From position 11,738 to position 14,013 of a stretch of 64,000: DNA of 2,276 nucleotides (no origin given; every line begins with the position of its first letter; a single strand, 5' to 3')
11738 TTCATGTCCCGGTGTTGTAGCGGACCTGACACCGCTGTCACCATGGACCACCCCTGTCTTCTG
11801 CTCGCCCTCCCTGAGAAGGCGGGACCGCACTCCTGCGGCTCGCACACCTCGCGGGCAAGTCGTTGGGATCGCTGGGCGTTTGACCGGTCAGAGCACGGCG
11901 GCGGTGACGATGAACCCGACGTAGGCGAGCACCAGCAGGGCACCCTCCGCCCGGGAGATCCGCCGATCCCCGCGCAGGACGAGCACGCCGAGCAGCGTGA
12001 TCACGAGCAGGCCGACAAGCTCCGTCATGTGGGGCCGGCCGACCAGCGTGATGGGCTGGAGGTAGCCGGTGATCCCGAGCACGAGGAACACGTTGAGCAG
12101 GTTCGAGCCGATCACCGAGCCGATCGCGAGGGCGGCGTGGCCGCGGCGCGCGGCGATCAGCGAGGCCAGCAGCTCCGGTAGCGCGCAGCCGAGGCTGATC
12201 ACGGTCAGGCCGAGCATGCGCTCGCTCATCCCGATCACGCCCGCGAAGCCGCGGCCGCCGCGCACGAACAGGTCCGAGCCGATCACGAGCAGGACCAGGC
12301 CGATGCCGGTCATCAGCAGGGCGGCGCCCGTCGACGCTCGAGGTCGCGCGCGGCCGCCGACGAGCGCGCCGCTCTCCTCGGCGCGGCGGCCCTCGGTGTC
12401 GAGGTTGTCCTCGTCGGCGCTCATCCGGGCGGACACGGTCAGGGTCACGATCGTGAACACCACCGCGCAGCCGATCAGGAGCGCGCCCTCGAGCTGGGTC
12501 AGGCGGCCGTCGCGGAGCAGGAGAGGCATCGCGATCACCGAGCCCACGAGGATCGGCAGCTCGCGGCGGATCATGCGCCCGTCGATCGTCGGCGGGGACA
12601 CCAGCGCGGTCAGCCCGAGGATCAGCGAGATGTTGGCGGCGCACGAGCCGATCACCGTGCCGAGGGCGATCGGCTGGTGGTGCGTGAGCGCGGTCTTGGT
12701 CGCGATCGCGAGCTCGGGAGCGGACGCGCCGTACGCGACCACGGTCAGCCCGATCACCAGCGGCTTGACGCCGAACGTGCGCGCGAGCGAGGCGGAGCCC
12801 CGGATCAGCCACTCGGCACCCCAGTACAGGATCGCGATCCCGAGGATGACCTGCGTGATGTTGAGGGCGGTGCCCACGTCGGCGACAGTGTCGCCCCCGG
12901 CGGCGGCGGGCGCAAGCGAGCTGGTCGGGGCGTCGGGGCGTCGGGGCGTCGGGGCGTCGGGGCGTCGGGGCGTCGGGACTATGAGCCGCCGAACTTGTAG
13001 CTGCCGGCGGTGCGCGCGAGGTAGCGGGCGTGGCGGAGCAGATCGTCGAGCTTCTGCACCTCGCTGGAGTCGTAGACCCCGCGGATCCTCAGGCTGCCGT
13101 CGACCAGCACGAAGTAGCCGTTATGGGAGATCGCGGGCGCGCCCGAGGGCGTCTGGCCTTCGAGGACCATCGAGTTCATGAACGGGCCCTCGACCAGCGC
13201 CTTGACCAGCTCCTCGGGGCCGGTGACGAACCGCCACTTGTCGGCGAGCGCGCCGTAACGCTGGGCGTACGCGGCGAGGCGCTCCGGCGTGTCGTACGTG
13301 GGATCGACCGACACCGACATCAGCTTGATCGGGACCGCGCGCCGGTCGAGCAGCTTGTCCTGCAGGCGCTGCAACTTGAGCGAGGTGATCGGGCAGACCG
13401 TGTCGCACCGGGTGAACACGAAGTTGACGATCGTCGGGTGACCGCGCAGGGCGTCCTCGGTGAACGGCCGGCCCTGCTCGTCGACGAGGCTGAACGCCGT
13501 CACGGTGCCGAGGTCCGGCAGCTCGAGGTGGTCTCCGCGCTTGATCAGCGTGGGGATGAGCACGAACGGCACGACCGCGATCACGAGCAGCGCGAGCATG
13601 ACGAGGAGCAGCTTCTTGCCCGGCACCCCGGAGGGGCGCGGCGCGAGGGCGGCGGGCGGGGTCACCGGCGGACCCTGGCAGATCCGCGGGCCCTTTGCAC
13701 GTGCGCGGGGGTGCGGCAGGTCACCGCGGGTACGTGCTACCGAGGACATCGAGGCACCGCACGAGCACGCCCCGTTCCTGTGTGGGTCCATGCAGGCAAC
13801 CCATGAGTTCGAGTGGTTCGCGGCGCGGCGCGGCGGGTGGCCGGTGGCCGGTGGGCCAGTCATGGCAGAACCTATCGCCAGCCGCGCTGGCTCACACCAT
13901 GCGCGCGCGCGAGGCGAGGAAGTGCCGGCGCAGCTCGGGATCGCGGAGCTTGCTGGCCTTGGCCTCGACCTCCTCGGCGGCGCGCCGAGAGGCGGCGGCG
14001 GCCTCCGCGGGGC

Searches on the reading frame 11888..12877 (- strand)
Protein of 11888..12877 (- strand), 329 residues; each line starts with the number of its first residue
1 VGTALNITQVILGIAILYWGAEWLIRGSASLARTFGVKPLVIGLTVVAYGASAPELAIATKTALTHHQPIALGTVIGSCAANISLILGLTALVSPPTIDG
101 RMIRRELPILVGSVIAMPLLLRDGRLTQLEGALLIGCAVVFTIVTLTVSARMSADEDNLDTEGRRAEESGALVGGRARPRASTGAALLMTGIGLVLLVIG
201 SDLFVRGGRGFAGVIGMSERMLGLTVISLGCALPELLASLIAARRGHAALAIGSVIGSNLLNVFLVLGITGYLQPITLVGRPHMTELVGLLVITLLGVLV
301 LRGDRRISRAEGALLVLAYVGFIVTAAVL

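Call 15: search_protein_families(library=pfam, proteins=[window:11888-12877:-], max_evalue=0.001)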
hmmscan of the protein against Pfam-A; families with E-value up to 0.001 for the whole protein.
window:11888-12877:- (329 aa): 1 family
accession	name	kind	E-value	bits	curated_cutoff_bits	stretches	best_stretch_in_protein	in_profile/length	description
PF01699.29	Na_Ca_ex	-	7.7e-54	182.2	24.9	2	9-145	5-149/151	Sodium/calcium exchanger protein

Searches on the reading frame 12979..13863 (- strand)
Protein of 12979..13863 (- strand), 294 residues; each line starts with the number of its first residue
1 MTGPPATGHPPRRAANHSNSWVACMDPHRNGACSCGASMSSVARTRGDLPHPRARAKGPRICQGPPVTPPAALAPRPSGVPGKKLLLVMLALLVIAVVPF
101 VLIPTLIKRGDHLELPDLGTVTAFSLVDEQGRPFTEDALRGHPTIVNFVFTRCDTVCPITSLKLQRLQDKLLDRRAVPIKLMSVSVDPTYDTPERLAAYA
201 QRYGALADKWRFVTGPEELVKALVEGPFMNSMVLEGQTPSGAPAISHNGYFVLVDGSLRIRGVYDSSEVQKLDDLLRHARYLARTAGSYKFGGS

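Call 15: search_protein_families(library=pfam, proteins=[window:12979-13863:-], max_evalue=0.001)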
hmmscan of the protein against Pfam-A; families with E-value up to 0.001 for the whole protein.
window:12979-13863:- (294 aa): 2 families
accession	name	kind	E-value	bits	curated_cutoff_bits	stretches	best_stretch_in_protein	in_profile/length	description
PF02630.20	SCO1-SenC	-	6.6e-26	91.3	22.8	1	122-257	2-131/134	SCO1/SenC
PF00578.27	AhpC-TSA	-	0.00017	22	26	1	122-209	6-90/124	AhpC/TSA family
